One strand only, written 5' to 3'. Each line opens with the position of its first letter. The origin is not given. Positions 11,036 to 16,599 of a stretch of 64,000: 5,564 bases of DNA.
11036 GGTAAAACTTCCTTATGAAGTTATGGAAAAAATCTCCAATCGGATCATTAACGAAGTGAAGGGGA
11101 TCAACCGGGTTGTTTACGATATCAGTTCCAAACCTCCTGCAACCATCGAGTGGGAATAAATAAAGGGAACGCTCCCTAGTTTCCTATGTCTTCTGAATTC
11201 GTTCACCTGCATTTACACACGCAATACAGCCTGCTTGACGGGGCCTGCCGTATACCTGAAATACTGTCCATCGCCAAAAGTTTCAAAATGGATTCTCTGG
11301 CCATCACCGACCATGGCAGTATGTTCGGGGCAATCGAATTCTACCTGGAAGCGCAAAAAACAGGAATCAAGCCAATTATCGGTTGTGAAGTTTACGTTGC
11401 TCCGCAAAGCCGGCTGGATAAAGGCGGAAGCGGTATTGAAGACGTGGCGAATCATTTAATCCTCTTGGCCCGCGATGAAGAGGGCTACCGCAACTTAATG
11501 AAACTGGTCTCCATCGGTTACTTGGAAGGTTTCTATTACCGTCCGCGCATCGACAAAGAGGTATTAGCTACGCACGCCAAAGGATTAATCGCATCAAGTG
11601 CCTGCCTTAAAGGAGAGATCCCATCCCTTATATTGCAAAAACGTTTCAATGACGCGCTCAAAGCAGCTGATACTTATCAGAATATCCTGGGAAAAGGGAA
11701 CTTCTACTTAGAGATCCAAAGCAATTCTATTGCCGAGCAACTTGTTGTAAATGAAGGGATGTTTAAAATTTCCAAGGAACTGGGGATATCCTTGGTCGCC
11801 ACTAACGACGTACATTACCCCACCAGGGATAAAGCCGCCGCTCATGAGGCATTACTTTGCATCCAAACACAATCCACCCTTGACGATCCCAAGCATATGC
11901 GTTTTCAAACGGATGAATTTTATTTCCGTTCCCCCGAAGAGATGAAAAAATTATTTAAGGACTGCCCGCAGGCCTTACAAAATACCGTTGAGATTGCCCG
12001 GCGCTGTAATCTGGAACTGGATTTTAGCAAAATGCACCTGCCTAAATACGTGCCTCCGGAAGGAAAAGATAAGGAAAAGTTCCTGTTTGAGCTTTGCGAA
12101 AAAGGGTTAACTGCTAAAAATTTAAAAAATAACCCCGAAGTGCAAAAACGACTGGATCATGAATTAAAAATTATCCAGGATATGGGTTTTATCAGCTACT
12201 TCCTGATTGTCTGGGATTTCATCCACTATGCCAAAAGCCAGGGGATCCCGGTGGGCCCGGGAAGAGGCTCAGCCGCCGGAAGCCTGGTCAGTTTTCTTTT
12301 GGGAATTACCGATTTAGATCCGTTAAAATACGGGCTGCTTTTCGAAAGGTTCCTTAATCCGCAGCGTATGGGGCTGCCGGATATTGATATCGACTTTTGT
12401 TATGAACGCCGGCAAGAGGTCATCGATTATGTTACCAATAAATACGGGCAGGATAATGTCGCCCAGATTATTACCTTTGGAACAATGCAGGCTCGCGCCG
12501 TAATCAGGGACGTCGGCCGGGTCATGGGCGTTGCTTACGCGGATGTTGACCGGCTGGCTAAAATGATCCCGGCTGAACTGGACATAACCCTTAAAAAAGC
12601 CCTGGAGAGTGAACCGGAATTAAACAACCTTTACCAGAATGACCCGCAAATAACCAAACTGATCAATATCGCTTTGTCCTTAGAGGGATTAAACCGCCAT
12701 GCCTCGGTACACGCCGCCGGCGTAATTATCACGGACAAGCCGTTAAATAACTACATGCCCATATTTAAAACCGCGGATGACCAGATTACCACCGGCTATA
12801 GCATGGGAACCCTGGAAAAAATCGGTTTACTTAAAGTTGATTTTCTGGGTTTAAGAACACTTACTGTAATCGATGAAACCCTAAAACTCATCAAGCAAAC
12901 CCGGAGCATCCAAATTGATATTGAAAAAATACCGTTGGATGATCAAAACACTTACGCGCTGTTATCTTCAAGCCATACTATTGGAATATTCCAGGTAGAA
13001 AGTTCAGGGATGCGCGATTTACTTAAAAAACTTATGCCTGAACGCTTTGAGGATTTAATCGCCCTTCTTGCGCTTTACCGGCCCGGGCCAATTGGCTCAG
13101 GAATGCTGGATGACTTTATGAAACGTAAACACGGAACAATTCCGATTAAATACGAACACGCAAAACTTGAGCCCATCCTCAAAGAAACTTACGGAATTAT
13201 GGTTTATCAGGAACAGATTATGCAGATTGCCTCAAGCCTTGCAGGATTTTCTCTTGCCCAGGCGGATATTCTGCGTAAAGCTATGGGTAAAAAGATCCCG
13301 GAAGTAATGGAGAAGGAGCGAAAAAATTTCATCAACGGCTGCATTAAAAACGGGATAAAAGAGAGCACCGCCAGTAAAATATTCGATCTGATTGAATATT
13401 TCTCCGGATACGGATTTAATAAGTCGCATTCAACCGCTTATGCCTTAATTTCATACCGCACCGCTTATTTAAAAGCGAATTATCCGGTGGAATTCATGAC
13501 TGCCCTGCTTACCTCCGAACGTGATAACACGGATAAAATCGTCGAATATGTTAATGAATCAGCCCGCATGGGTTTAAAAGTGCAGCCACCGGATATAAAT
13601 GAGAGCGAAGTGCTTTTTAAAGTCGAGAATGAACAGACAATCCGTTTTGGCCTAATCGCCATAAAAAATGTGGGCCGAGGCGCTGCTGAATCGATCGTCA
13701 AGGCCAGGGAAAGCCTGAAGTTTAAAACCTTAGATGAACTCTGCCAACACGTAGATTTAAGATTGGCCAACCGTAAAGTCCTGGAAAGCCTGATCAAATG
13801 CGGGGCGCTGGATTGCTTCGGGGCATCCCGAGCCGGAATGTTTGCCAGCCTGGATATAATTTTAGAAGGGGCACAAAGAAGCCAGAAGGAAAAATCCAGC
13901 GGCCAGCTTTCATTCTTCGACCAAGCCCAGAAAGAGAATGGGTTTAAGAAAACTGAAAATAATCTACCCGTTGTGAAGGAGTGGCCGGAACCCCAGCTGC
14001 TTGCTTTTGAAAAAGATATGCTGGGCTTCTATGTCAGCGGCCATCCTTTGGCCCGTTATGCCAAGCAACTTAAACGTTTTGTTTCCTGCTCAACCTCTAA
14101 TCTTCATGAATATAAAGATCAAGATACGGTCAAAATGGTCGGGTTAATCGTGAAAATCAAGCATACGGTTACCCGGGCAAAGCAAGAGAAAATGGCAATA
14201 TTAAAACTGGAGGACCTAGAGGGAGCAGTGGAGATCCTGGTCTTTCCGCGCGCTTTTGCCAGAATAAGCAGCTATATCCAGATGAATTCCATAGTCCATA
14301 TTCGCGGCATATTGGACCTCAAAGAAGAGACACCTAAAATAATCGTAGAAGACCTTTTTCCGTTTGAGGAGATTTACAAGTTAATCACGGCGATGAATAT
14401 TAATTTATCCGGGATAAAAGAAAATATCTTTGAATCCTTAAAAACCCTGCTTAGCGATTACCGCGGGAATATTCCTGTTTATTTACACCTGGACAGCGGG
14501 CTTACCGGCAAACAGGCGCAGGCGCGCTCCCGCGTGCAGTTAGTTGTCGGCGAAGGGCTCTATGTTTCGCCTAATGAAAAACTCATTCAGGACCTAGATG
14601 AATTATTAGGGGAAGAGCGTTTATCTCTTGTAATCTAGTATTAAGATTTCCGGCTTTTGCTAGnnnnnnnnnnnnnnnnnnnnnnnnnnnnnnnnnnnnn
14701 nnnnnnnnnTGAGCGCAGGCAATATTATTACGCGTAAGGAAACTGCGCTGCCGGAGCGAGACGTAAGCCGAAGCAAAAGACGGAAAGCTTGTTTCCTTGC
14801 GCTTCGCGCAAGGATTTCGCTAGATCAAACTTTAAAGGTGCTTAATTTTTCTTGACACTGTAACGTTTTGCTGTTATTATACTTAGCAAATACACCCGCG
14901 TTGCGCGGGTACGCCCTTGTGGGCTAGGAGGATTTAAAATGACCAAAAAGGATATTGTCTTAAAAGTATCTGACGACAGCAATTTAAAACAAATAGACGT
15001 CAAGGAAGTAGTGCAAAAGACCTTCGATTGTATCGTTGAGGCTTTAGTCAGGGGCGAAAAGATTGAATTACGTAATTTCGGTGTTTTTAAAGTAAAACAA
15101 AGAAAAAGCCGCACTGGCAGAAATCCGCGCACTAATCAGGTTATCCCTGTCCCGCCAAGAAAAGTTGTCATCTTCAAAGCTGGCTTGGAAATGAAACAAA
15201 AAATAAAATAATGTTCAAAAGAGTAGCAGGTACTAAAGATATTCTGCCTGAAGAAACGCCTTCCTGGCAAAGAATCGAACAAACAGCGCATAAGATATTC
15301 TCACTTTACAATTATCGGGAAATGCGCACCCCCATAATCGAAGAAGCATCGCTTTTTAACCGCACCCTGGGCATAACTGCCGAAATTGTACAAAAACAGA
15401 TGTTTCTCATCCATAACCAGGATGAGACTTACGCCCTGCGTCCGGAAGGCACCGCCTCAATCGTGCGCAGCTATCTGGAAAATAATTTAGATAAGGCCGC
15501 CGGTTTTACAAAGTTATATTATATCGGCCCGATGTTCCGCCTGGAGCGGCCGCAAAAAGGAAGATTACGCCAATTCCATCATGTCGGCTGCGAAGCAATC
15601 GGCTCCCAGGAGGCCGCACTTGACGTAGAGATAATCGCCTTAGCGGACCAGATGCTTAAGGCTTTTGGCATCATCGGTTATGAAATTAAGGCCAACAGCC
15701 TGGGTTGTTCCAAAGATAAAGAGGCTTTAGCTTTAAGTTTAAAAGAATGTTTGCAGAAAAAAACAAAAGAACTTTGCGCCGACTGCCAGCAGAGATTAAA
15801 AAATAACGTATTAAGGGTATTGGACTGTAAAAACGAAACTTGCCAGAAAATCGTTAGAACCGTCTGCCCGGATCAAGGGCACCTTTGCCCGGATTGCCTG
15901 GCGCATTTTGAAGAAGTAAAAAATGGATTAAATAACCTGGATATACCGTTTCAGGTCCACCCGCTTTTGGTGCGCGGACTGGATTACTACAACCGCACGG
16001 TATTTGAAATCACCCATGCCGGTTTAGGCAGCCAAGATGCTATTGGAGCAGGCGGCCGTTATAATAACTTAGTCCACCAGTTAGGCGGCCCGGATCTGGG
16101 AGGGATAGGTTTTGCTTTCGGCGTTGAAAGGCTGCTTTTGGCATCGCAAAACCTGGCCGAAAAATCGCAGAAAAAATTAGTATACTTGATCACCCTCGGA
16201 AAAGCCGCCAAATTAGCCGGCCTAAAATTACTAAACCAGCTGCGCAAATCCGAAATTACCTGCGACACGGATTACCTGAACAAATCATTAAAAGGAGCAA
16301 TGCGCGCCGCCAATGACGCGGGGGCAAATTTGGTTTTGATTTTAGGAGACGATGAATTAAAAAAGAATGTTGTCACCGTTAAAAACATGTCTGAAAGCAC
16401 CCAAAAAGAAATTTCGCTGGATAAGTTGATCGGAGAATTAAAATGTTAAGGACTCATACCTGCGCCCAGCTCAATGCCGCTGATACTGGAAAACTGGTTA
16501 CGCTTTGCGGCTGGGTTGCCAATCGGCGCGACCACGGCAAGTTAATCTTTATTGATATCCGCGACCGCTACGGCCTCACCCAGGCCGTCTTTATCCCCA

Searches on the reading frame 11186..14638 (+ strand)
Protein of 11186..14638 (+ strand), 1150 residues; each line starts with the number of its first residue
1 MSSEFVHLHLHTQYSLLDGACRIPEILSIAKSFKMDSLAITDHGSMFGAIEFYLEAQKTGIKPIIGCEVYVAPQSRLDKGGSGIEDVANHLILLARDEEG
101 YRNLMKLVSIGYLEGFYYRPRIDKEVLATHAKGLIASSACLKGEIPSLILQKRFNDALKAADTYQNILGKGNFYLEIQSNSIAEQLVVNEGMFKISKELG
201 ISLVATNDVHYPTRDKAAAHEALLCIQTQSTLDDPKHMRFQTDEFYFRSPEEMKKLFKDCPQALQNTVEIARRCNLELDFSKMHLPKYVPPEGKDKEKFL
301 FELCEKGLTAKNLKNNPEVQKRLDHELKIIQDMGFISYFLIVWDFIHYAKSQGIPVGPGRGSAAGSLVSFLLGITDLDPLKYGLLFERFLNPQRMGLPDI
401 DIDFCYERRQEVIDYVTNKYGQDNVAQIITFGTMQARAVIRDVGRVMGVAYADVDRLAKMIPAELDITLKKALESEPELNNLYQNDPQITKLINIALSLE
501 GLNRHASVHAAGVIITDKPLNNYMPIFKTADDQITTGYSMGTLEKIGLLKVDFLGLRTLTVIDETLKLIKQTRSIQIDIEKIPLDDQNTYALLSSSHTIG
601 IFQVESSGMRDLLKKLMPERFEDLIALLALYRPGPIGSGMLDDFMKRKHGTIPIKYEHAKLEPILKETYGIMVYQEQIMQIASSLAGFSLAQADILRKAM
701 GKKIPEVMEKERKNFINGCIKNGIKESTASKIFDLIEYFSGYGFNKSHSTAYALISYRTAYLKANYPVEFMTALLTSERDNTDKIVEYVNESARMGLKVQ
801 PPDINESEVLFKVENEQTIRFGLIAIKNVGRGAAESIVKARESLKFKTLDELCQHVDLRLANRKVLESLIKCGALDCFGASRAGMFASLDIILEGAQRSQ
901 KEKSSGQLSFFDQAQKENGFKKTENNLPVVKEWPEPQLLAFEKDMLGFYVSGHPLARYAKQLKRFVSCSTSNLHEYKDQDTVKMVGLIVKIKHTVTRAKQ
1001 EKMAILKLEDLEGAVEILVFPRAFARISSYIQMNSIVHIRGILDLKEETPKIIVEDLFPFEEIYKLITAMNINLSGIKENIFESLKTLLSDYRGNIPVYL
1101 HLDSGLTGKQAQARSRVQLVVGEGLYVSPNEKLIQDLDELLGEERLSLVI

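Call 71: search_protein_families(library=pfam, proteins=[window:11186-14638:+], max_evalue=0.0001)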
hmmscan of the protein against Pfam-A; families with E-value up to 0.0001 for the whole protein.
window:11186-14638:+ (1150 aa): 5 families
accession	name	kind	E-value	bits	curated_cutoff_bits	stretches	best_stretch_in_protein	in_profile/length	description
PF07733.18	DNA_pol3_alpha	-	1.6e-105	352.8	23.9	1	299-555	2-260/260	Bacterial DNA polymerase III alpha NTPase domain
PF17657.6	DNA_pol3_finger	-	1.5e-69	233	22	1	558-723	1-166/166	Bacterial DNA polymerase III alpha subunit finger domain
PF02811.25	PHP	-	8.4e-59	199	26.4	1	7-179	1-163/164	PHP domain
PF14579.12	HHH_6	-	1.4e-28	99.4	25.6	1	796-883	1-88/90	Helix-hairpin-helix motif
PF01336.31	tRNA_anti-codon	-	5.8e-07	29.8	27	1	982-1058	1-73/75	OB-fold nucleic acid binding domain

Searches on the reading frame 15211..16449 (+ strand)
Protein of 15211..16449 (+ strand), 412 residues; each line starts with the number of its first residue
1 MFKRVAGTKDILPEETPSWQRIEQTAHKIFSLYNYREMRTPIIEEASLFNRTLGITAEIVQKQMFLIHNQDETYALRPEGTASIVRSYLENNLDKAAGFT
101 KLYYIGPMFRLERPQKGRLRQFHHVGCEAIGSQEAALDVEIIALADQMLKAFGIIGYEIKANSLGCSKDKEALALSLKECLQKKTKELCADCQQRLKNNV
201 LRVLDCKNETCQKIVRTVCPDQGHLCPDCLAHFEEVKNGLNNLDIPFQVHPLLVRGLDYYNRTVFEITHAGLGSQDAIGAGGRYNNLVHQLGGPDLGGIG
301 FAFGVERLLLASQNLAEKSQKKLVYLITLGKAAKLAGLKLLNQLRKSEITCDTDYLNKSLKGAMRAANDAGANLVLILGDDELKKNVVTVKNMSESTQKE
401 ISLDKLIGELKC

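Call 71: search_protein_families(library=pfam, proteins=[window:15211-16449:+], max_evalue=0.0001)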
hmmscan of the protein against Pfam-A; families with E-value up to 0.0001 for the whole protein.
window:15211-16449:+ (412 aa): 3 families
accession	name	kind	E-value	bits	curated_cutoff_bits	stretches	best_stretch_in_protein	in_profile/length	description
PF13393.11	tRNA-synt_His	-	8.2e-41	140.7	25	1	7-308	1-308/308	Histidyl-tRNA synthetase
PF03129.25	HGTP_anticodon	-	4.1e-16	59.3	21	1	324-411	2-92/94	Anticodon binding domain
PF00587.30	tRNA-synt_2b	-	1.2e-14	55.2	29.3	1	69-293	6-147/179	tRNA synthetase class II core domain (G, H, P, S and T)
